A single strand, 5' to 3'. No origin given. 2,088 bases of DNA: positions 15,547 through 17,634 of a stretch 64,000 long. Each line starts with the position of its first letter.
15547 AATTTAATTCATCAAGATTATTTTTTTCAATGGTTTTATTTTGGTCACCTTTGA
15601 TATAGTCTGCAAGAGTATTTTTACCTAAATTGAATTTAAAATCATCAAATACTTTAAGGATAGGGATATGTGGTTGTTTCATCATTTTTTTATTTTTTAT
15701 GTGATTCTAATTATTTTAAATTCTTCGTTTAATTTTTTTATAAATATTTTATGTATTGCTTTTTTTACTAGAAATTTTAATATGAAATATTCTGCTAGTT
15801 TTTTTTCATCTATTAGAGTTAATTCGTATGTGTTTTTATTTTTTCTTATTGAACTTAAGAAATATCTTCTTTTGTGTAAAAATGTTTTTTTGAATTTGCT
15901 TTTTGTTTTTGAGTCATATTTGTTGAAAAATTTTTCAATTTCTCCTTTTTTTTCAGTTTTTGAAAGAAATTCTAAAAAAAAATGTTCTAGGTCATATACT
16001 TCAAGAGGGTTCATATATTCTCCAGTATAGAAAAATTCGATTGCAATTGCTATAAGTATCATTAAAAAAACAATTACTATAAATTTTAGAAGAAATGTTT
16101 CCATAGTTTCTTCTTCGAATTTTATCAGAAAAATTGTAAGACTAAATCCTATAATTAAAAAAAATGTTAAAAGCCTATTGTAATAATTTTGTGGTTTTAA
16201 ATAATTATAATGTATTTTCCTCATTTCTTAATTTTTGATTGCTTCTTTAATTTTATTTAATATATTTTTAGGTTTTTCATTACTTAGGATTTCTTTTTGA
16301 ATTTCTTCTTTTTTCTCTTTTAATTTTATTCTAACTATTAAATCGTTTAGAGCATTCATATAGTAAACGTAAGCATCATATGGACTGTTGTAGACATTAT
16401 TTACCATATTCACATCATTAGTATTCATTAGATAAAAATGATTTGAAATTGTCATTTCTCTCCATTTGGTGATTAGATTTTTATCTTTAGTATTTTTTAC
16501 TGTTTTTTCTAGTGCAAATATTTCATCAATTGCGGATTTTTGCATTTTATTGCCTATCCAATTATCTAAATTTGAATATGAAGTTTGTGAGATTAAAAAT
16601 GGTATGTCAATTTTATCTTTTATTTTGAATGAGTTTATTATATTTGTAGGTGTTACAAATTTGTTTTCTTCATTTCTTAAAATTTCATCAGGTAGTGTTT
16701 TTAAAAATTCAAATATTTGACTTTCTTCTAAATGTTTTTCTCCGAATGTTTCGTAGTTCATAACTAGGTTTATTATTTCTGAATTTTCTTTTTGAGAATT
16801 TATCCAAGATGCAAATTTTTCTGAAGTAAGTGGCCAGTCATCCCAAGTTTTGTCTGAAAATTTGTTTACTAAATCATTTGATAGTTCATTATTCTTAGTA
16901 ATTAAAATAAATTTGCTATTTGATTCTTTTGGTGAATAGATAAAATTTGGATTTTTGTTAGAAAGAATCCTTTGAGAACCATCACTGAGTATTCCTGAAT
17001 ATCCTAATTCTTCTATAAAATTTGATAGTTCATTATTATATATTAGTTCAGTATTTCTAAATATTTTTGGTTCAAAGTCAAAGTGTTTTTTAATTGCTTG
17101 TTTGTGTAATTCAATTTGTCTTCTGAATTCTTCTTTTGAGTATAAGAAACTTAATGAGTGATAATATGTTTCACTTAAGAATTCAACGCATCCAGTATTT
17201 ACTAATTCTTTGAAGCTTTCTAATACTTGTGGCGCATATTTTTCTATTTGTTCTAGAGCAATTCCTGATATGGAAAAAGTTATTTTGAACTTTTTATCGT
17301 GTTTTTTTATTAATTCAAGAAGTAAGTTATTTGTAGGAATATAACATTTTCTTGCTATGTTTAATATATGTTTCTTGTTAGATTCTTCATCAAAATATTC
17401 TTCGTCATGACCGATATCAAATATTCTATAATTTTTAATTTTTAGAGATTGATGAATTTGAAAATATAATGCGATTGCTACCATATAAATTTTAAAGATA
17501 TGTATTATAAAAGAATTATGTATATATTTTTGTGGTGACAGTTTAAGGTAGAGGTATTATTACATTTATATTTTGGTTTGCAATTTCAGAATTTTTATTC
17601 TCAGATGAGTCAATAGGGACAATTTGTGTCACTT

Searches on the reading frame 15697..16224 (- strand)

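Call 61: search_protein_families(library=pfam, proteins=[window:15697-16224:-], max_evalue=0.001)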
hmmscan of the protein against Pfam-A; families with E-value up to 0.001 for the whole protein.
window:15697-16224:- (175 aa): 0 families

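Call 73: search_protein_families(library=pfam, proteins=[window:15697-16224:-], max_evalue=0.1)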
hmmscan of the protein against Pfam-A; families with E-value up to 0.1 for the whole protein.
window:15697-16224:- (175 aa): 1 family
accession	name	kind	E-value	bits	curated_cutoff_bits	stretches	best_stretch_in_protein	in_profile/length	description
PF07695.17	7TMR-DISM_7TM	-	0.03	14.7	29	1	6-74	53-126/205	7TM diverse intracellular signalling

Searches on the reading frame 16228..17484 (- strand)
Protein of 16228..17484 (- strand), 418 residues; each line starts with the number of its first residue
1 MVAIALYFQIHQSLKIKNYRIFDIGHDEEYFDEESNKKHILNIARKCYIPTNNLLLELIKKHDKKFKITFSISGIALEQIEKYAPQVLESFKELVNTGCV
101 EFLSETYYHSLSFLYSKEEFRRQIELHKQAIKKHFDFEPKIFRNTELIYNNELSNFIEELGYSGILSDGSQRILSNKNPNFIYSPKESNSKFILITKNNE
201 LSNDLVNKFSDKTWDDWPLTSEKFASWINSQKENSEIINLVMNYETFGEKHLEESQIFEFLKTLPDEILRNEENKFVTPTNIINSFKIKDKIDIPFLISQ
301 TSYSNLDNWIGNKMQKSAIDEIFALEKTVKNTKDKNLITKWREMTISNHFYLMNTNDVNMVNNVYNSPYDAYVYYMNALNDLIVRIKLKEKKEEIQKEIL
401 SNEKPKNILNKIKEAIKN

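Call 61: search_protein_families(library=pfam, proteins=[window:16228-17484:-], max_evalue=0.001)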
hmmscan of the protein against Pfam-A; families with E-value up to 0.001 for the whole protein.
window:16228-17484:- (418 aa): 3 families
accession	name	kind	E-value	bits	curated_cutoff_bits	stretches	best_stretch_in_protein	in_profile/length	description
PF03065.20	Glyco_hydro_57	-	9.4e-64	215.9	21.2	1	5-295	1-291/291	Glycosyl hydrolase family 57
PF01522.26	Polysacc_deac_1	-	2.1e-07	31.4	23.1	1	57-163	26-122/124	Polysaccharide deacetylase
PF16418.11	CNOT1_HEAT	-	0.00067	20.2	27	0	281-318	63-100/150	CCR4-NOT transcription complex subunit 1 HEAT repeat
